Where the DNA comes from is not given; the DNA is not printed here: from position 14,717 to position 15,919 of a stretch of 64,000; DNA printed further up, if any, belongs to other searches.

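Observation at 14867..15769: NusB fused to a Nudix-like C-terminal domain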

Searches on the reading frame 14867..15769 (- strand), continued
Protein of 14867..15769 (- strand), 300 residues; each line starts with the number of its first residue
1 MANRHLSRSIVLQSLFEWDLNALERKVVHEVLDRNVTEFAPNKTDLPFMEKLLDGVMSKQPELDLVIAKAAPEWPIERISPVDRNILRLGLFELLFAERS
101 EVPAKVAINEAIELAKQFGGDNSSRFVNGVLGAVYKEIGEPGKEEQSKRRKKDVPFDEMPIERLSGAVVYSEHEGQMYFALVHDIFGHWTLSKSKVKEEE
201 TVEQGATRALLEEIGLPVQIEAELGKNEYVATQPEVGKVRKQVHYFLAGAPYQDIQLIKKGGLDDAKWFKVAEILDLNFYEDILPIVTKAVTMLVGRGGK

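Call 6: find_homologous_proteins(query=window:14867-15769:-, max_evalue=0.00001)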
Query window:14867-15769:- (300 aa): 8000 proteins with E <= 0.00001 among 8000 candidates; the best 120 are listed.
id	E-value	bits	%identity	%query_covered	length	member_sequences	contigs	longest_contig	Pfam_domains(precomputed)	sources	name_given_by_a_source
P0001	6.9e-194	661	100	100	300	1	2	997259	PF00293.35,PF01029.24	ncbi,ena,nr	ncbi:transcription antitermination factor NusB [Candidatus Nomurabacteria bacterium]|nr:transcriptio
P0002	8.3e-180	615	92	99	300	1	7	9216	PF00293.35,PF01029.24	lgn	-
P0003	1.1e-179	614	92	100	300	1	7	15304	PF00293.35,PF01029.24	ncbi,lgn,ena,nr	ncbi:transcription antitermination factor NusB [Candidatus Kaiserbacteria bacterium]|nr:transcriptio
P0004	1.6e-178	611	90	100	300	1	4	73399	PF00293.35,PF01029.24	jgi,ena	-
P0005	2.6e-178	610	91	100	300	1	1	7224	PF00293.35,PF01029.24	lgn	-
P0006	1.2e-177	608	90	100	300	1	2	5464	PF00293.35,PF01029.24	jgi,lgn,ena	jgi:N utilization substance protein B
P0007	1.9e-177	607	90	100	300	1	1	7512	PF00293.35,PF01029.24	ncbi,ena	-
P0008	2.0e-177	607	90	100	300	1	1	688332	PF00293.35,PF01029.24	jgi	jgi:N utilization substance protein B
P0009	2.7e-177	607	90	100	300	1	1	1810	PF00293.35,PF01029.24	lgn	-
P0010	3.0e-177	606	90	100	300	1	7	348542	PF00293.35,PF01029.24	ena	-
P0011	4.5e-177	606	89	100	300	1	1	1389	PF00293.35,PF01029.24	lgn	-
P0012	6.2e-177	605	89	100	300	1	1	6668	PF00293.35,PF01029.24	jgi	jgi:N utilization substance protein B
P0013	6.3e-177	605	89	100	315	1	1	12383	PF00293.35,PF01029.24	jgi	jgi:N utilization substance protein B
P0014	7.7e-177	605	89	100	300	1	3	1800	PF00293.35,PF01029.24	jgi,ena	-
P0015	9.1e-177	605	89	100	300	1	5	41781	PF00293.35,PF01029.24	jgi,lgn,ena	-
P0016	1.6e-176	604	89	100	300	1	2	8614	PF00293.35,PF01029.24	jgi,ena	jgi:N utilization substance protein B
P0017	1.6e-176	604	90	100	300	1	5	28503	PF00293.35,PF01029.24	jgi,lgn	jgi:N utilization substance protein B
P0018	1.7e-176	604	89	100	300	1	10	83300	PF00293.35,PF01029.24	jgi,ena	jgi:N utilization substance protein B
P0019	2.0e-176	604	89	100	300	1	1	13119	PF00293.35,PF01029.24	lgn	-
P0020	2.4e-176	603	89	100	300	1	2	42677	PF00293.35,PF01029.24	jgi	jgi:N utilization substance protein B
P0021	3.1e-176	603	89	100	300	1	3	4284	PF00293.35,PF01029.24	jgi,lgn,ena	-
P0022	3.1e-176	603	89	100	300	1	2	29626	PF00293.35,PF01029.24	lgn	-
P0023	3.3e-176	603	89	100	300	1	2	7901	PF00293.35,PF01029.24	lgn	-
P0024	3.5e-176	603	89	100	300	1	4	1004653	PF00293.35,PF01029.24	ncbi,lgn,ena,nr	ncbi:MAG: transcription antitermination factor NusB [Candidatus Kaiserbacteria bacterium]|nr:transcr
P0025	3.6e-176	603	89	100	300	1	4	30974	PF00293.35,PF01029.24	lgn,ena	-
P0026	3.9e-176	603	89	100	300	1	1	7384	PF00293.35,PF01029.24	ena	-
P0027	5.1e-176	602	89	100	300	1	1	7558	PF00293.35,PF01029.24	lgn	-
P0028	5.1e-176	602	89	100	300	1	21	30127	PF00293.35,PF01029.24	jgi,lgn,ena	jgi:N utilization substance protein B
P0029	5.6e-176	602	88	100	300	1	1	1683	PF00293.35,PF01029.24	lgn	-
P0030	5.8e-176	602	89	100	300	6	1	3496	PF00293.35,PF01029.24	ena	-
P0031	6.7e-176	602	89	100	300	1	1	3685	PF00293.35,PF01029.24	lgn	-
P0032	7.8e-176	602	89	100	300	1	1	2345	PF00293.35,PF01029.24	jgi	jgi:N utilization substance protein B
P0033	8.9e-176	602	89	100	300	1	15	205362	PF00293.35,PF01029.24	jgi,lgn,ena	-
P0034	1.0e-175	601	89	100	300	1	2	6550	PF00293.35,PF01029.24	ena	-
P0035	1.1e-175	601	89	100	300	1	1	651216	PF00293.35,PF01029.24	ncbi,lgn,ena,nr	ncbi:transcription antitermination factor NusB [Candidatus Nomurabacteria bacterium]|nr:transcriptio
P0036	1.2e-175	601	89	100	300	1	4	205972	PF00293.35,PF01029.24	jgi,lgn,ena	-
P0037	1.5e-175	601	89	100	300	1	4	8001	PF00293.35,PF01029.24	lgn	-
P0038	2.7e-175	600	89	100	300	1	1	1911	PF00293.35,PF01029.24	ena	-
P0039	2.7e-175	600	89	100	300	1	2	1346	PF00293.35,PF01029.24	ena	-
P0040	3.2e-175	600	88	100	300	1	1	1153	PF00293.35,PF01029.24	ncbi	-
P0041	3.5e-175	600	89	100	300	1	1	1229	PF00293.35,PF01029.24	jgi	-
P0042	4.3e-175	599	89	100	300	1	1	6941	PF00293.35,PF01029.24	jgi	-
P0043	6.5e-175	599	89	100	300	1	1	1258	PF00293.35,PF01029.24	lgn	-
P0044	8.0e-175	598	89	100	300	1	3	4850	PF00293.35,PF01029.24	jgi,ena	-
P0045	1.1e-174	598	89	100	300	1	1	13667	PF00293.35,PF01029.24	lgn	-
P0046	1.3e-174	598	89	100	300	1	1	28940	PF00293.35,PF01029.24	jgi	jgi:transcription antitermination protein NusB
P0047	1.4e-174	598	89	100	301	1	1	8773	PF00293.35,PF01029.24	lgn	-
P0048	1.8e-174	597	89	100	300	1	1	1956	PF00293.35,PF01029.24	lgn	-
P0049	1.8e-174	597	88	100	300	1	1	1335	PF00293.35,PF01029.24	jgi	jgi:N utilization substance protein B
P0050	2.6e-174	597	89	100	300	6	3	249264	PF00293.35,PF01029.24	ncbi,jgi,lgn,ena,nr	ncbi:transcription antitermination factor NusB [Candidatus Nomurabacteria bacterium]|nr:transcriptio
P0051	2.8e-174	597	89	100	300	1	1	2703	PF00293.35,PF01029.24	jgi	jgi:N utilization substance protein B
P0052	3.6e-174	596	89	100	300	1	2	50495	PF00293.35,PF01029.24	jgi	jgi:N utilization substance protein B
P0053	3.8e-174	596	88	100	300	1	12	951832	PF00293.35,PF01029.24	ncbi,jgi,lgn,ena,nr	ncbi:transcription antitermination factor NusB [Candidatus Kaiserbacteria bacterium]|nr:transcriptio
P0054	5.1e-174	596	88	100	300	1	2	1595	PF00293.35,PF01029.24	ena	-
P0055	5.2e-174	596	88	100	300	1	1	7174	PF00293.35,PF01029.24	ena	-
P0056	6.8e-174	595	88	100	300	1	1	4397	PF00293.35,PF01029.24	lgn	-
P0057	7.5e-174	595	87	100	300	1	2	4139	PF00293.35,PF01029.24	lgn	-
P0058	1.2e-173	595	88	100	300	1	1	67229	PF00293.35,PF01029.24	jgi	jgi:N utilization substance protein B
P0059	1.7e-173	594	88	100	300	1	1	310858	PF00293.35,PF01029.24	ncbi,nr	ncbi:transcription antitermination factor NusB [Candidatus Nomurabacteria bacterium]|nr:transcriptio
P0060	2.2e-173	594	87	100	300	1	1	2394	PF00293.35,PF01029.24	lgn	-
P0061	2.4e-173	594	89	100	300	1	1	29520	PF00293.35,PF01029.24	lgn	-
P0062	4.6e-173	593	87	100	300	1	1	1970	PF00293.35,PF01029.24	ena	-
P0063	5.7e-173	592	88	100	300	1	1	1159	PF00293.35,PF01029.24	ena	-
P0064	1.1e-172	591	87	100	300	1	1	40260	PF00293.35,PF01029.24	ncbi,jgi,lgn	ncbi:MAG: N utilization substance protein B [Candidatus Paceibacteria bacterium]|jgi:N utilization s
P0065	1.3e-172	591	87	100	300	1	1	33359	PF00293.35,PF01029.24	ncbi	-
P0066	1.4e-172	591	88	100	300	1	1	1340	PF00293.35,PF01029.24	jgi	jgi:N utilization substance protein B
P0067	1.6e-172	591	88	100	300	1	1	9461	PF00293.35,PF01029.24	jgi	-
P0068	2.1e-172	590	88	100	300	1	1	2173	PF00293.35,PF01029.24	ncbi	-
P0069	2.3e-172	590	88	100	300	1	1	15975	PF00293.35,PF01029.24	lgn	-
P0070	2.6e-172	590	88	100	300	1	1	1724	PF00293.35,PF01029.24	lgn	-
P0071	2.8e-172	590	89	100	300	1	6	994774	PF00293.35,PF01029.24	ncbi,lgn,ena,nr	ncbi:MAG: transcription antitermination factor NusB [Candidatus Nomurabacteria bacterium]|nr:MAG: tr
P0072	3.9e-172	590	89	100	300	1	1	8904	PF00293.35,PF01029.24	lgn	-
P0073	4.3e-172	589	88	100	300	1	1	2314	PF00293.35,PF01029.24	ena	-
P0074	4.3e-172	589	88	100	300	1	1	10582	PF00293.35,PF01029.24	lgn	-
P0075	4.9e-172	589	88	100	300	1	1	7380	PF00293.35,PF01029.24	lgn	-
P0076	5.2e-172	589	88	100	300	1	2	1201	PF00293.35,PF01029.24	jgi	jgi:N utilization substance protein B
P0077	5.4e-172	589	87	100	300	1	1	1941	PF00293.35,PF01029.24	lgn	-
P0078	5.5e-172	589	88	100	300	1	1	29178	PF00293.35,PF01029.24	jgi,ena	-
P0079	5.8e-172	589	87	100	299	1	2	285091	PF00293.35,PF01029.24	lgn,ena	-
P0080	6.8e-172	589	88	100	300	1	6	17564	PF00293.35,PF01029.24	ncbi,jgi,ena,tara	tara:strand:+ start:3257 stop:4159 length:903 start_codon:yes stop_codon:yes gene_type:complete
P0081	6.9e-172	589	87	100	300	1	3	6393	PF00293.35,PF01029.24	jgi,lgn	jgi:N utilization substance protein B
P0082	7.2e-172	589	86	100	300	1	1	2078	PF00293.35,PF01029.24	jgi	-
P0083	9.7e-172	588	86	100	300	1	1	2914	PF00293.35,PF01029.24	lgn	-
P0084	1.4e-171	588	86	100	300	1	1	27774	PF00293.35,PF01029.24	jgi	jgi:N utilization substance protein B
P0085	1.5e-171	588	87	100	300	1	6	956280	PF00293.35,PF01029.24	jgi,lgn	jgi:N utilization substance protein B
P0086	2.2e-171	587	86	100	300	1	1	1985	PF00293.35,PF01029.24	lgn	-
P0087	2.5e-171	587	88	100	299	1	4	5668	PF00293.35,PF01029.24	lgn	-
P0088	2.8e-171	587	87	100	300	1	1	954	PF00293.35,PF01029.24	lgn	-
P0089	3.4e-171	587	87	100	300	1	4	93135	PF00293.35,PF01029.24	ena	-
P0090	3.5e-171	586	86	100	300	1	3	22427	PF00293.35,PF01029.24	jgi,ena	jgi:N utilization substance protein B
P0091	5.8e-171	586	88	100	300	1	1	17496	PF00293.35,PF01029.24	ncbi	-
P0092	6.3e-171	586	88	100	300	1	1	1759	PF00293.35,PF01029.24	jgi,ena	-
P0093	7.2e-171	585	88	100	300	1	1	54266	PF00293.35,PF01029.24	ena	-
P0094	1.7e-170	584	86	100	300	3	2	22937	PF00293.35,PF01029.24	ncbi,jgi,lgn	-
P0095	1.8e-170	584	86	100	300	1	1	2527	PF00293.35,PF01029.24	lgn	-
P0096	1.9e-170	584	86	100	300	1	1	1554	PF00293.35,PF01029.24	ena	-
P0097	2.1e-170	584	87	100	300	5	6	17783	PF00293.35,PF01029.24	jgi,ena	-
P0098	2.2e-170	584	87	100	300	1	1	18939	PF00293.35,PF01029.24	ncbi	-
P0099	2.4e-170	584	85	100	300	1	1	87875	PF00293.35,PF01029.24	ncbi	-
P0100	2.6e-170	584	86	100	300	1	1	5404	PF00293.35,PF01029.24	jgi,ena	-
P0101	6.8e-170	582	86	100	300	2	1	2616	PF00293.35,PF01029.24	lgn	-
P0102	6.8e-170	582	87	100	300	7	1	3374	PF00293.35,PF01029.24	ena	-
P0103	8.0e-170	582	87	100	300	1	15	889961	PF00293.35,PF01029.24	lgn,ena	-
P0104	8.8e-170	582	86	100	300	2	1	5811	PF00293.35,PF01029.24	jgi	-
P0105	8.8e-170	582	87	100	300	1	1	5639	PF00293.35,PF01029.24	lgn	-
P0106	9.5e-170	582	87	100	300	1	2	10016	PF00293.35,PF01029.24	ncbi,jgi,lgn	ncbi:MAG: hypothetical protein RLZZ230_634 [Candidatus Parcubacteria bacterium]|jgi:N utilization su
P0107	1.3e-169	581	87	100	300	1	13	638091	PF00293.35,PF01029.24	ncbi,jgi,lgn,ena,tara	tara:strand:- start:7576 stop:8478 length:903 start_codon:yes stop_codon:yes gene_type:complete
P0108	1.3e-169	581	86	100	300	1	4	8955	PF00293.35,PF01029.24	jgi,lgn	jgi:N utilization substance protein B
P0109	1.4e-169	581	86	100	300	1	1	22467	PF00293.35,PF01029.24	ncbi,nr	ncbi:MAG: transcription antitermination factor NusB [Candidatus Pacebacteria bacterium]|nr:transcrip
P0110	1.9e-169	581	86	100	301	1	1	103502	PF00293.35,PF01029.24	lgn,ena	-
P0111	2.0e-169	581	87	99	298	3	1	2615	PF00293.35,PF01029.24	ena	-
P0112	2.1e-169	581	86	100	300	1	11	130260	PF00293.35,PF01029.24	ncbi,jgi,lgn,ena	-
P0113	2.1e-169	581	87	100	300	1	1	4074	PF00293.35,PF01029.24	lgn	-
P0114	2.2e-169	581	86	100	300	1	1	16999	PF00293.35,PF01029.24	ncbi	-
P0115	2.2e-169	581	86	100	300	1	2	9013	PF00293.35,PF01029.24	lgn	-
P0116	2.3e-169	580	86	100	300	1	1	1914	PF00293.35,PF01029.24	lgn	-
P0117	2.4e-169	580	86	100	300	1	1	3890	PF00293.35,PF01029.24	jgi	jgi:N utilization substance protein B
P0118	2.7e-169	580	86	100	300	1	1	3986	PF00293.35,PF01029.24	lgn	-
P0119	2.8e-169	580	87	100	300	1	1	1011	PF00293.35,PF01029.24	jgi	jgi:N utilization substance protein B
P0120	3.5e-169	580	85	100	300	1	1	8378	PF00293.35,PF01029.24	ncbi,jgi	jgi:N utilization substance protein B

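Call 15: search_protein_representatives(protein=window:14867-15769:-)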
Query: 300 residues. Proteins with E-value up to 0.001 (for the whole library): 17275; up to 1e-10: 6612; up to 1e-30: 148. The best 150 are listed.
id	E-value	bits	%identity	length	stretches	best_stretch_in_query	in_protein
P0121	1.8e-99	349.5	59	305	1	1-295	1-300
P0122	1.5e-91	323.4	51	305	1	1-295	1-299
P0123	2.7e-91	322.6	54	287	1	26-294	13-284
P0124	1.8e-89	316.6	54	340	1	3-296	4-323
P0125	5.2e-85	302.0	52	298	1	1-291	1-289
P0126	6.8e-81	288.5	51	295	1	1-294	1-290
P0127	2.5e-80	286.6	63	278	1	1-204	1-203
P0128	2.6e-79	283.3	49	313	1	1-294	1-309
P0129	1.4e-78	280.9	45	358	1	1-295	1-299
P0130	1.4e-76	274.3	46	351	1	1-294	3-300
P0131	2.3e-76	273.6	45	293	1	1-292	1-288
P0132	1.6e-74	267.5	48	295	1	2-294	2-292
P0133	6.6e-73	262.3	48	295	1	1-294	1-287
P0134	7.1e-72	258.9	42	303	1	1-291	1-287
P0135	3.0e-69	250.3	65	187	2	47-139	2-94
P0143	1.9e-59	218.1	43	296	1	1-290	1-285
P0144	1.0e-58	215.7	43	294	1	1-291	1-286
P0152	2.8e-55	204.4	45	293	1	1-297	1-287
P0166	7.5e-50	186.6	36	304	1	4-296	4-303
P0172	5.0e-48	180.6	37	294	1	1-295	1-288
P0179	3.4e-45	171.3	34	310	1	1-292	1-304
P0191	3.3e-43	164.8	51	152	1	1-148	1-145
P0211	7.8e-39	150.4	34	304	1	2-286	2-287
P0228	3.6e-35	138.4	34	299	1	1-293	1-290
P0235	3.1e-34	135.4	32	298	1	1-290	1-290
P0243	6.7e-33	131.0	53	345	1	1-138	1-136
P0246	1.1e-32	130.3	55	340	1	1-140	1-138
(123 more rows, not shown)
